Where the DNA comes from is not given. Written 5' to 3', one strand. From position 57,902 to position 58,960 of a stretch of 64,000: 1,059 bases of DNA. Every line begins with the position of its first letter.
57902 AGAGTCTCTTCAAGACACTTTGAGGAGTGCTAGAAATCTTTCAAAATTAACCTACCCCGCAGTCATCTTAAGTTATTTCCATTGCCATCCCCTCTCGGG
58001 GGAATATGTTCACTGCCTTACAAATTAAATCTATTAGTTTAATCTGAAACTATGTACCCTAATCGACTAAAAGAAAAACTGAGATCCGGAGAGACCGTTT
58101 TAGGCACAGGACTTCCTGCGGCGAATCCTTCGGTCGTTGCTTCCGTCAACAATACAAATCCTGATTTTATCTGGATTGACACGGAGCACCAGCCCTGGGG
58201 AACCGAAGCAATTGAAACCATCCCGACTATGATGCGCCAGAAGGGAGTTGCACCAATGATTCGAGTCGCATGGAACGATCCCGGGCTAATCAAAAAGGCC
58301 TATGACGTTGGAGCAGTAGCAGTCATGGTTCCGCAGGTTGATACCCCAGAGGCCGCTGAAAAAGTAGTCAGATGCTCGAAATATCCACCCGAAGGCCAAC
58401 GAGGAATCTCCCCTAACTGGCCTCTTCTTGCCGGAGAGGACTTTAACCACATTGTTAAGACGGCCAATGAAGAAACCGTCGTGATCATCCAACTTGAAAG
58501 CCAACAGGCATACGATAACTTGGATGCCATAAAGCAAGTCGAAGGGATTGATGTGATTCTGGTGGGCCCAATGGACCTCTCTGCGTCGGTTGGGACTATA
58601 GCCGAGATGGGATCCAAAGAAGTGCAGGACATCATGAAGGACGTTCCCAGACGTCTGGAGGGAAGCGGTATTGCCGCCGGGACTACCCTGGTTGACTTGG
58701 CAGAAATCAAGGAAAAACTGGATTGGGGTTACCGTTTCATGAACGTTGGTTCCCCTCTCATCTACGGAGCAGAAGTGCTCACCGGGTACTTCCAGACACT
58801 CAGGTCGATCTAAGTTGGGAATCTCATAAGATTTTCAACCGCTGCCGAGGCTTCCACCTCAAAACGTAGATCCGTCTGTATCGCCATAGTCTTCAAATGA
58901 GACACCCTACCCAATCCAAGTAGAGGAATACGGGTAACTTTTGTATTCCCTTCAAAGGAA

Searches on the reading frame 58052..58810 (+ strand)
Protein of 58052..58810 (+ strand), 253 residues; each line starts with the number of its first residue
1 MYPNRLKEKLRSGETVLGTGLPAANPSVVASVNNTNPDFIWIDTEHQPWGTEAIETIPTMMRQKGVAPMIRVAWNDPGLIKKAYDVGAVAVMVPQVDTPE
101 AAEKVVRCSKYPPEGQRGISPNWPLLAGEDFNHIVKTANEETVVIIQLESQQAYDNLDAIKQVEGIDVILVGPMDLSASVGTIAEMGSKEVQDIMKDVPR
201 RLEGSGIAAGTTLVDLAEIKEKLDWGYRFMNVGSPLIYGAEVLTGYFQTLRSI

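Call 13: search_protein_families(library=pfam, proteins=[window:58052-58810:+], max_evalue=0.001)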
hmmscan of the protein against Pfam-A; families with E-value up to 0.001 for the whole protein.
window:58052-58810:+ (253 aa): 1 family
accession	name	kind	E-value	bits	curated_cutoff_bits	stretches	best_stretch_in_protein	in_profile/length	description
PF03328.21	HpcH_HpaI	-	9.3e-35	120.3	25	1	21-234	6-213/221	HpcH/HpaI aldolase/citrate lyase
